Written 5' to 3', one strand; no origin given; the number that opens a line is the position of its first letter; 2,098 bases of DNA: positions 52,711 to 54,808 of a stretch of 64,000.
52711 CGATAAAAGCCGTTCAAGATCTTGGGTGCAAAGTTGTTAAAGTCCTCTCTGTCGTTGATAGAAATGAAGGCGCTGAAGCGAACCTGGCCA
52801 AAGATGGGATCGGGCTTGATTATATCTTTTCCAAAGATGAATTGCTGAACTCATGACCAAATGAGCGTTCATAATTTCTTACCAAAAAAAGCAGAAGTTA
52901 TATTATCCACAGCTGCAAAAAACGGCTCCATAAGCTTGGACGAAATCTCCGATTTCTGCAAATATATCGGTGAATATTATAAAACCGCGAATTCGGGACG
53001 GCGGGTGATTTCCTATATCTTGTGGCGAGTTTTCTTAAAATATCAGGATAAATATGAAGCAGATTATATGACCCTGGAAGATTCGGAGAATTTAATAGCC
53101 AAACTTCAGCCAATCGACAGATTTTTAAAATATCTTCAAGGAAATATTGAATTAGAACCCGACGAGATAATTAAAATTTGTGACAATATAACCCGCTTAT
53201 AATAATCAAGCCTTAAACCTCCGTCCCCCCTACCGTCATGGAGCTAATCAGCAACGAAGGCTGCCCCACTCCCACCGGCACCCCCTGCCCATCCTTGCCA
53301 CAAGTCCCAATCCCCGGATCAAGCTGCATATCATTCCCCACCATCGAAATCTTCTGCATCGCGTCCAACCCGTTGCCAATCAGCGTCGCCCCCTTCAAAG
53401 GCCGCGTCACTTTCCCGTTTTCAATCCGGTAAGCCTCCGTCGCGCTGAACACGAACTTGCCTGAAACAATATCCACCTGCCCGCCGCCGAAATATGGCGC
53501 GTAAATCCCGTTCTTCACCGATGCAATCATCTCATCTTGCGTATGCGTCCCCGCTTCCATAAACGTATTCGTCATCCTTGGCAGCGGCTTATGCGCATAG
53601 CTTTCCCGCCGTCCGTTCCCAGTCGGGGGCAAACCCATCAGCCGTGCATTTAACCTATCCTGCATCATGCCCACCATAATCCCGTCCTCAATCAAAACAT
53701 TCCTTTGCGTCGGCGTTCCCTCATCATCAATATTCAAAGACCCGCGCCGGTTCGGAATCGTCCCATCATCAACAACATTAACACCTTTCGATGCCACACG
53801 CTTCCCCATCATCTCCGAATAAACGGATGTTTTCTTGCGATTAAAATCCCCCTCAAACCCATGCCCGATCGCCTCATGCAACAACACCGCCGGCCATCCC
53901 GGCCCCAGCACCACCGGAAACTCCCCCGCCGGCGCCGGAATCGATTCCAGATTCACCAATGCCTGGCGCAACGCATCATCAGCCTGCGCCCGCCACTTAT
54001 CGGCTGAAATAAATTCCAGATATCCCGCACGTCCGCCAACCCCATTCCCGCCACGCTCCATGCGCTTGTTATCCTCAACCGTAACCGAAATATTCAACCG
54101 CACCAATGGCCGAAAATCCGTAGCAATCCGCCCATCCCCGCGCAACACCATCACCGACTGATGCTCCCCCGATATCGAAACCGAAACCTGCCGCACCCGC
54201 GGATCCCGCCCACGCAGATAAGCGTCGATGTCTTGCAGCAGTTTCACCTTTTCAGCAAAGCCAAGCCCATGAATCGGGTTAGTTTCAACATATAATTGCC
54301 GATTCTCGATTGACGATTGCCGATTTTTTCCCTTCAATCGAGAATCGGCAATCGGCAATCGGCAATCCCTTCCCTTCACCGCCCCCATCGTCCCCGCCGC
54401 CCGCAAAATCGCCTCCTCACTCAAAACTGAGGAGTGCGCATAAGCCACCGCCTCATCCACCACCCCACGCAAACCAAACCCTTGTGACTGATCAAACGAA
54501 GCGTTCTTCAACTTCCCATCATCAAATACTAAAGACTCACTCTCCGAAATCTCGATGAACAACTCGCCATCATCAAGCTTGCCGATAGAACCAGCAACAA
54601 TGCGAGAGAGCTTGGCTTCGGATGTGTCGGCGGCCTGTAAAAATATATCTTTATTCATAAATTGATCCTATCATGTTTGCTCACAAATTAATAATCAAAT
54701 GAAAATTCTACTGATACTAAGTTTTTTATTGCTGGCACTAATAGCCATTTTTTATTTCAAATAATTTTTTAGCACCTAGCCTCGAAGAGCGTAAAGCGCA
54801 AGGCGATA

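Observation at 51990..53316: The tldD 3-prime end is duplicated with identical protein sequence but ~20% nucleotide divergence, bracketing pyrE plus an orphan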

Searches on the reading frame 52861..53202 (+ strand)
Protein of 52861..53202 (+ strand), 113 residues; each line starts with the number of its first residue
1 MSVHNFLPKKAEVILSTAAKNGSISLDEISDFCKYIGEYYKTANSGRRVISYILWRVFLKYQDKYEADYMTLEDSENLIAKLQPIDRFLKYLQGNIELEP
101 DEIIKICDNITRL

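Call 20: find_encoding_contigs(protein=window:52861-53202:+, flank=10000, max_places=10)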
Protein window:52861-53202:+ (113 aa): 2 contigs read that carry it; 2 places shown.
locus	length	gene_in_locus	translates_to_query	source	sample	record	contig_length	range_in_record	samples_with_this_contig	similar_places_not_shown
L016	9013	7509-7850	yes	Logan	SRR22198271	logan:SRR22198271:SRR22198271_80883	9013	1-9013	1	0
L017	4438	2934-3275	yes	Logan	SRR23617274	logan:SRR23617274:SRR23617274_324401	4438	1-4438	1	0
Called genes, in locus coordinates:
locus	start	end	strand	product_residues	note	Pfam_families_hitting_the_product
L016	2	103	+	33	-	?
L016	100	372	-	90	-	-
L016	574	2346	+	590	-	PF00669:Flagellin_N, PF00700:Flagellin_C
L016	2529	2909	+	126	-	-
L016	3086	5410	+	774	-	PF08267:Meth_synt_1, PF01717:Meth_synt_2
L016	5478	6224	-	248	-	PF07963:N_methyl (weak)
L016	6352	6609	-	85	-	-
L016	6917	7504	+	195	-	PF00156:Pribosyltran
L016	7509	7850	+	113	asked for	-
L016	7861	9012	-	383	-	?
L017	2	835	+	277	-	?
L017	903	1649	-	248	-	PF07963:N_methyl (weak)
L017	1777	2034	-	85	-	-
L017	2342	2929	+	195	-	PF00156:Pribosyltran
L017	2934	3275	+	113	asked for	-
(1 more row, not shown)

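Call 21: search_protein_families(library=pfam, max_evalue=0.01, proteins=[window:52861-53202:+])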
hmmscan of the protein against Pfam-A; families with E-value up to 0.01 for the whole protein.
window:52861-53202:+ (113 aa): 0 families

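Call 22: search_protein_families(library=ncbifam, max_evalue=0.01, proteins=[window:52861-53202:+])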
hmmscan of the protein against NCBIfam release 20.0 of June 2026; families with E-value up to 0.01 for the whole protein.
window:52861-53202:+ (113 aa): 0 families

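Call 39: find_related_loci(query=A1, collection=metagenome_contigs, flank=6000)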
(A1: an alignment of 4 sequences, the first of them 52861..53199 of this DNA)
Query A1 (113 aa) in metagenome_contigs; peptide patterns used: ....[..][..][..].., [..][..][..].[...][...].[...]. (x = any residue, [..] = any of these).
125 stretches matched a pattern; 2 encode a relative of the query (tblastn E <= 1e-3); 2 distinct loci.
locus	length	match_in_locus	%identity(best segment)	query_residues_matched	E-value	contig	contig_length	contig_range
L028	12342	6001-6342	53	1-113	4e-39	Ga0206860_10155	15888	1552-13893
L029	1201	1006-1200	71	1-64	2e-30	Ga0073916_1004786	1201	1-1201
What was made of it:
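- Tried and rejected: The metagenome scan with the orf113 alignment returned only two loci, one of them already known (call 39).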

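Call 66: search_protein_families(library=phrogs, max_evalue=0.01, proteins=[window:52861-53199:+])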
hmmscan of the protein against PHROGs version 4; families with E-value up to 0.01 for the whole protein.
window:52861-53199:+ (113 aa): 1 family
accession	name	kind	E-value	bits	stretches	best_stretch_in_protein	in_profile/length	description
phrog_38754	-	unknown function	0.0097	17.1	0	29-104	15-84/121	-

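Call 68: predict_structure(protein=window:52861-53199:+)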
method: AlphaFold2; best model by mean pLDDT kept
length: 113 residues; sequences in the alignment: 1
mean_pLDDT: 55.6   pTM: 0.36
mean pLDDT of the five models: 55.6, 52.8, 49.4, 49.3, 46.0
residues with pLDDT >= 90: 0; 70-90: 14; 50-70: 60; < 50: 39
segments of 3 or more residues with pLDDT < 50: 1-7, 22-24, 40-52, 59-69, 111-113
pLDDT, mean of each block of 10 residues (from residue 1): 42 55 51 55 46 50 46 61 67 73 68 47
secondary structure, 60 per line:
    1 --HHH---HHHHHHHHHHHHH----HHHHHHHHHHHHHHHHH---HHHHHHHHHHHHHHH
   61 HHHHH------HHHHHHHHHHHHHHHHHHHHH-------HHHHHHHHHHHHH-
elements in order: H9-21 H26-42 H46-65 H72-92 H100-112
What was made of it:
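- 52861..53202 (+): 113-aa gene convergent with tldD, with stop codons 10 nt apart. It is a conserved downstream partner of pyrE, all-helical, of unknown function. The AF2 single-sequence model is low-confidence (pLDDT 56, call 68).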

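Call 72: search_protein_representatives(protein=window:52861-53199:+)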
Query: 113 residues. Proteins with E-value up to 0.001 (for the whole library): 1; up to 1e-10: 1; up to 1e-30: 1. The best 1 are listed.
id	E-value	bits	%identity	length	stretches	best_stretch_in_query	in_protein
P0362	3.3e-35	136.9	60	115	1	1-111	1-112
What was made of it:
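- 52861..53202 (+): Only one 50%-identity cluster in 1.84 billion representative proteins (call 72).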

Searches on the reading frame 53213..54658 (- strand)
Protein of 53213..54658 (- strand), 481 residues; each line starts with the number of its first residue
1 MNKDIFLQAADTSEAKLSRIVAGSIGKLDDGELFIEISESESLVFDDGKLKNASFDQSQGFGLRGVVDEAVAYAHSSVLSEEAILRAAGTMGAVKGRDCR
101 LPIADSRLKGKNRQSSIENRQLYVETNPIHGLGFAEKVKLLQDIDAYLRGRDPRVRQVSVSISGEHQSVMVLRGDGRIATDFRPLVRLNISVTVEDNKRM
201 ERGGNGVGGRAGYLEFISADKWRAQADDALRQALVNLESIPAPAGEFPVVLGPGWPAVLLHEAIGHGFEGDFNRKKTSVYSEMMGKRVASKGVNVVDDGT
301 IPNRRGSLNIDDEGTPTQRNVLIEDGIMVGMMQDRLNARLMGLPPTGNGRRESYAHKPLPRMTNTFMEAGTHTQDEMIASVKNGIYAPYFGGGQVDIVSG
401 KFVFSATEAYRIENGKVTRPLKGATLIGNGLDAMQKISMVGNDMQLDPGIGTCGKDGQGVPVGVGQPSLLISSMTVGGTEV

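Call 10: find_encoding_contigs(protein=window:53213-54658:-, flank=10000, max_places=10)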
Protein window:53213-54658:- (481 aa): no gene with exactly this product is on record in the collection.
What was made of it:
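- Tried and rejected: The exact TldD protein was not on record (call 10).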

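Call 11: find_related_loci(query=window:53216-54658:-, collection=genome_contigs, flank=10000)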
Query window:53216-54658:- (481 aa) in genome_contigs; peptide patterns used: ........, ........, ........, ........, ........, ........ (x = any residue, [..] = any of these).
46 stretches matched a pattern; 15 encode a relative of the query (tblastn E <= 1e-3); 15 distinct loci.
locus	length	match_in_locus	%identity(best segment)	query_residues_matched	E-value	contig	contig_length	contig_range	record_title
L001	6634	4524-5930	69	1-481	0e+0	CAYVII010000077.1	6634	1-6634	MAG TPA_asm: uncultured Rickettsiales bacterium isolate SRP199154_co2_84 genome assembly, contig: NODE_8942_length_6634_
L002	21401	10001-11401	60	4-479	0e+0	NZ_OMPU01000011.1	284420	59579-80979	Kiloniella sp. EL199 isolate Kiloniella sp. strain EL199, whole genome shotgun sequence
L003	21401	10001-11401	60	4-479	0e+0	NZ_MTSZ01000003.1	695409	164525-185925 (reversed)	Kiloniella majae strain M56.1 Contig3, whole genome shotgun sequence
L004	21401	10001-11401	59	4-479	0e+0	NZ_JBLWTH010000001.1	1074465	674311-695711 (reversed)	MAG: Kiloniella sp. isolate EA05-01 A05.004.metabat.2RE.5K@1, whole genome shotgun sequence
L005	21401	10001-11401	60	4-479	0e+0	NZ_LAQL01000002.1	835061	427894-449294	Kiloniella spongiae strain MEBiC09566 contig2, whole genome shotgun sequence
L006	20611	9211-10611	59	4-479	0e+0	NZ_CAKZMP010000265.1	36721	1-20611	MAG: uncultured Kiloniella sp. isolate ERR2094167_bin.33_CONCOCT_v1.1_MAG ERZ650161.738, whole genome shotgun sequence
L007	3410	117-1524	77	1-481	0e+0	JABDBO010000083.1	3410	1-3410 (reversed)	MAG: Alphaproteobacteria bacterium isolate BWOrgHeat_Nextera43_MAG2 3300020776.a:Ga0206927_1650, whole genome shotgun se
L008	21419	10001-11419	51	4-479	9e-156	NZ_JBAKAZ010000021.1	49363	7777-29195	Psychromonas aquatilis strain TI.1.05 c_000000000021, whole genome shotgun sequence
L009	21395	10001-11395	52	7-479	3e-155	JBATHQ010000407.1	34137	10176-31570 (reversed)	MAG: Psychromonas sp. isolate MFD10360_ilm_asm_bin7 k127_77341, whole genome shotgun sequence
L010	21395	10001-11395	52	7-479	8e-155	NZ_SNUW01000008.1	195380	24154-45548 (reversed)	Psychromonas sp. RZ22 Scaffold7_1, whole genome shotgun sequence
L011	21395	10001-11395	51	7-479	4e-151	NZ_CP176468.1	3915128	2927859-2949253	Psychromonas sp. GE-S-Ul-11 chromosome, complete genome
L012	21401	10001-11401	60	4-479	0e+0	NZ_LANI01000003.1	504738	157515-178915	Kiloniella litopenaei strain P1-1 contig3, whole genome shotgun sequence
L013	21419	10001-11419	50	4-479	3e-146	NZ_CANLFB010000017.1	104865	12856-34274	Uncultured Psychromonas sp. isolate 2B2-76.fasta NODE_17, whole genome shotgun sequence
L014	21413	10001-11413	51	6-479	8e-155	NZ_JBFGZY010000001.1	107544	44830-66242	MAG: Psychromonas sp. isolate Mix_sand06.2021.04.G.6 k141_1495788_length_107544_cov_48.3059, whole genome shotgun sequen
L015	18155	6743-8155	51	6-479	1e-148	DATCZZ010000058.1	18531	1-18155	MAG TPA_asm: Psychromonas sp. isolate SMAG_U83 k141_214184, whole genome shotgun sequence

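Call 21: search_protein_families(library=pfam, max_evalue=0.01, proteins=[window:53213-54658:-])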
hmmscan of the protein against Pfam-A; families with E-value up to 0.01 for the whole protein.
window:53213-54658:- (481 aa): 3 families
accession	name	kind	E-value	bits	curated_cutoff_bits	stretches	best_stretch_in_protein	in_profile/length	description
PF19289.4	PmbA_TldD_3rd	-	1.6e-69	233.8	22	1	245-478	2-220/220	PmbA/TldA metallopeptidase C-terminal domain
PF19290.4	PmbA_TldD_2nd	-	1.1e-16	61.7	20.9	1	130-237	4-109/109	PmbA/TldA metallopeptidase central domain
PF01523.21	PmbA_TldD_1st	-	6.6e-13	49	20.9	1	32-88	2-58/65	PmbA/TldA metallopeptidase domain 1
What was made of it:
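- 53213..54658 (-): tldD (481 aa), intact metalloprotease gene. Its last 34 codons plus stop are repeat copy B. Pfam PmbA_TldD_1st/2nd/3rd in call 21.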

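Call 24: find_homologous_proteins(query=window:53216-54658:-, max_evalue=1e-100)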
Query window:53216-54658:- (481 aa): 8000 proteins with E <= 1e-100 among 8000 candidates; the best 120 are listed.
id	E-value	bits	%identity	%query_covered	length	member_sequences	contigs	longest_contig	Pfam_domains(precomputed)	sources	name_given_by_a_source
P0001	0.0e+0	1067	100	100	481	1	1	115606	PF01523.22,PF19290.5,PF19289.5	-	-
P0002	6.1e-277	937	89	100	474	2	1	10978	PF01523.22,PF19290.5,PF19289.5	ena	-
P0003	8.4e-273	923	87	100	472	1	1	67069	PF01523.22,PF19290.5,PF19289.5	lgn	-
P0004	2.9e-262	888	84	100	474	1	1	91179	PF01523.22,PF19290.5,PF19289.5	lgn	-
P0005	8.9e-234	794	76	100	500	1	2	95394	PF01523.22,PF19290.5,PF19289.5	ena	-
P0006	2.7e-233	793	75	100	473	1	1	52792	PF01523.22,PF19290.5,PF19289.5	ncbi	-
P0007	9.8e-223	758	72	100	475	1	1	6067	PF01523.22,PF19290.5,PF19289.5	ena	-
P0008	6.0e-222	755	71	100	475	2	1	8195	PF01523.22,PF19290.5,PF19289.5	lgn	-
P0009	3.3e-221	753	72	100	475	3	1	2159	PF01523.22,PF19290.5,PF19289.5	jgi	jgi:TldD protein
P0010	7.2e-221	752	71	100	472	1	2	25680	PF01523.22,PF19290.5,PF19289.5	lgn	-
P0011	8.3e-221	752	69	100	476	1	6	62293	PF01523.22,PF19290.5,PF19289.5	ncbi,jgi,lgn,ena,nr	ncbi:MAG: metalloprotease TldD [Alphaproteobacteria bacterium CG11_big_fil_rev_8_21_14_0_20_44_7]|nr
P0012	6.4e-220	749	71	99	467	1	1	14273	PF01523.22,PF19290.5,PF19289.5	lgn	-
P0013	9.7e-220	748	69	100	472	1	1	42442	PF01523.22,PF19290.5,PF19289.5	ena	-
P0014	5.4e-219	746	70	100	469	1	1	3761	PF01523.22,PF19290.5,PF19289.5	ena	-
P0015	3.4e-216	736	69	100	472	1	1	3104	PF01523.22,PF19290.5,PF19289.5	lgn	-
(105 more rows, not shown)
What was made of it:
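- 53213..54658 (-): 84-89% amino-acid identity to the TldD of L019, L020 and L021 (call 24).
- On TldD metalloprotease: 84-89% identity to P0002-P0004 (call 24).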

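Call 25: find_encoding_contigs(protein=P0002, flank=10000, max_places=3)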
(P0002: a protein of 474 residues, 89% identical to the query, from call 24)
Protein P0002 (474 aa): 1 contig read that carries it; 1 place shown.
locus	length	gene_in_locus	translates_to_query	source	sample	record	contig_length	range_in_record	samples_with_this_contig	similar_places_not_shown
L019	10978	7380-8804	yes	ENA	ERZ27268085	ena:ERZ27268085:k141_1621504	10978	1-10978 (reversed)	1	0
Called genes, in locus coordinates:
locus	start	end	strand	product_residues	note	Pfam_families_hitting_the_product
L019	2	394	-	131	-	?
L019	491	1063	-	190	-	PF06414:Zeta_toxin, PF13671:AAA_33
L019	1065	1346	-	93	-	-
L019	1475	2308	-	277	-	PF01507:PAPS_reduct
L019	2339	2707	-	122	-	PF05635:23S_rRNA_IVP, PF22296:bAvd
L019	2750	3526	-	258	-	PF01507:PAPS_reduct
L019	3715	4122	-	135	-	-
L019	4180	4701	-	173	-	PF13241:NAD_binding_7 (weak)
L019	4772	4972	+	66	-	-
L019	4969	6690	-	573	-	PF03460:NIR_SIR_ferr, PF01077:NIR_SIR, PF03460:NIR_SIR_ferr, PF01077:NIR_SIR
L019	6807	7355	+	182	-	-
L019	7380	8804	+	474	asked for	PF01523:PmbA_TldD_1st, PF19290:PmbA_TldD_2nd, PF19289:PmbA_TldD_3rd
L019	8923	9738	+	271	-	PF07963:N_methyl (weak)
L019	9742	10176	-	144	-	-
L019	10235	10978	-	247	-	?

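Call 26: find_encoding_contigs(protein=P0003, flank=10000, max_places=3)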
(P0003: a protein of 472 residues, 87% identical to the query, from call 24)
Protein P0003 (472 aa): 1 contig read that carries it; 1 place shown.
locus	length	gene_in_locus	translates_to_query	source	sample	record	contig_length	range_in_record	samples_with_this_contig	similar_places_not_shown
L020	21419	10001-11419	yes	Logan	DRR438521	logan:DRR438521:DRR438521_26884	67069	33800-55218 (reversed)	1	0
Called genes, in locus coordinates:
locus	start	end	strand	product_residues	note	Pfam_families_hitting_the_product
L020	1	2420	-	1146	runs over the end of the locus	PF27156:RP005_N, PF07992:Pyr_redox_2 (weak)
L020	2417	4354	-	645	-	PF00009:GTP_EFTU, PF03193:RsgA_GTPase (faint), PF20720:nSTAND3 (faint), PF01926:MMR_HSR1 (faint), PF03144:GTP_EFTU_D2, PF22594:GTP-eEF1A_C, PF01583:APS_kinase, PF13671:AAA_33 (weak), +2 more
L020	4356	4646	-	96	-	PF15580:Imm53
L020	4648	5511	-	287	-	PF01507:PAPS_reduct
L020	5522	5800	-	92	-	-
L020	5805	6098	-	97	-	-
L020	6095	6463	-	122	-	-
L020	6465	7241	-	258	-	PF01507:PAPS_reduct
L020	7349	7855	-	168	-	PF13241:NAD_binding_7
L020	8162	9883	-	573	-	PF03460:NIR_SIR_ferr, PF01077:NIR_SIR, PF03460:NIR_SIR_ferr, PF01077:NIR_SIR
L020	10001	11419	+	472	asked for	PF01523:PmbA_TldD_1st, PF19290:PmbA_TldD_2nd, PF19289:PmbA_TldD_3rd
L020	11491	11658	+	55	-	-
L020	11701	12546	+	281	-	PF07963:N_methyl (weak)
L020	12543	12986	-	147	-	-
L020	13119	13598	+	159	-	PF00011:HSP20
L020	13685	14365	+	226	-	-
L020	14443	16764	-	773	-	PF08267:Meth_synt_1, PF01717:Meth_synt_2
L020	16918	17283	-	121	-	-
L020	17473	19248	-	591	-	PF00669:Flagellin_N, PF00700:Flagellin_C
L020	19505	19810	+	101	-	-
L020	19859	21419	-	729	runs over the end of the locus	PF18072:FGAR-AT_linker, PF00586:AIRS, PF02769:AIRS_C, PF00586:AIRS, PF02769:AIRS_C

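Call 27: find_encoding_contigs(protein=P0004, flank=10000, max_places=3)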
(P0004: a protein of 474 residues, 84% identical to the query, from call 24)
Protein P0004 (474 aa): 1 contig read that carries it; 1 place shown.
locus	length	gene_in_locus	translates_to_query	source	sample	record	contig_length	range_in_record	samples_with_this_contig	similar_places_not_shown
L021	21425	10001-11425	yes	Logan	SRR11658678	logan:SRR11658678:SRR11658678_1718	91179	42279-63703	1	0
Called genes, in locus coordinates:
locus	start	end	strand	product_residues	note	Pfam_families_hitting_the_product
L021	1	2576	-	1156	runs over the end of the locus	PF27156:RP005_N, PF07992:Pyr_redox_2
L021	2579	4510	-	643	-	PF00009:GTP_EFTU, PF01926:MMR_HSR1 (faint), PF03144:GTP_EFTU_D2 (faint), PF03193:RsgA_GTPase (faint), PF20720:nSTAND3 (faint), PF22594:GTP-eEF1A_C, PF01583:APS_kinase, PF13671:AAA_33, +1 more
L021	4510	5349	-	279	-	PF14267:DUF4357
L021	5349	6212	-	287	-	PF01507:PAPS_reduct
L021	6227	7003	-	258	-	PF01507:PAPS_reduct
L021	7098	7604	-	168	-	PF13241:NAD_binding_7 (weak), PF14824:Sirohm_synth_M (weak)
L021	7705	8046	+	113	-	-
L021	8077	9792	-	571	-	PF03460:NIR_SIR_ferr, PF01077:NIR_SIR, PF03460:NIR_SIR_ferr, PF01077:NIR_SIR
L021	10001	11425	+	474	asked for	PF01523:PmbA_TldD_1st, PF19290:PmbA_TldD_2nd, PF19289:PmbA_TldD_3rd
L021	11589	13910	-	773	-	PF08267:Meth_synt_1, PF01717:Meth_synt_2, PF08267:Meth_synt_1 (weak)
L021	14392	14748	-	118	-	-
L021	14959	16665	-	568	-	PF00669:Flagellin_N, PF00700:Flagellin_C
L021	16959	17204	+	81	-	-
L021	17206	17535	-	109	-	PF00462:Glutaredoxin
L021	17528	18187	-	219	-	-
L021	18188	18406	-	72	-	PF01722:BolA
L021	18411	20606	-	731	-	PF18072:FGAR-AT_linker, PF00586:AIRS, PF02769:AIRS_C, PF00586:AIRS, PF02769:AIRS_C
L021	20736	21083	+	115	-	-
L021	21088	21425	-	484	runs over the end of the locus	PF01053:Cys_Met_Meta_PP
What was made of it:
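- An empty site exists in L021 (call 27). The spacer behaves as a hotspot with different cargo in each relative (calls 25-27).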

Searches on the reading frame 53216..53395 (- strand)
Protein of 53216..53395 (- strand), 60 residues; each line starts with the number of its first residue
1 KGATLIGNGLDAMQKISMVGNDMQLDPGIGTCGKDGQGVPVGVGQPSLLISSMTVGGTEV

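Call 47: find_related_loci(query=window:53216-53395:-, collection=viral_contigs, flank=6000)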
Query seq(60 aa) (60 aa) in viral_contigs; peptide patterns used: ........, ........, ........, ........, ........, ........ (x = any residue, [..] = any of these).
23 stretches matched a pattern; 1 encode a relative of the query (tblastn E <= 1e-3); 1 distinct loci.
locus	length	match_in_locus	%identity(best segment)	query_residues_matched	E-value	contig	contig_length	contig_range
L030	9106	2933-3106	72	1-58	8e-27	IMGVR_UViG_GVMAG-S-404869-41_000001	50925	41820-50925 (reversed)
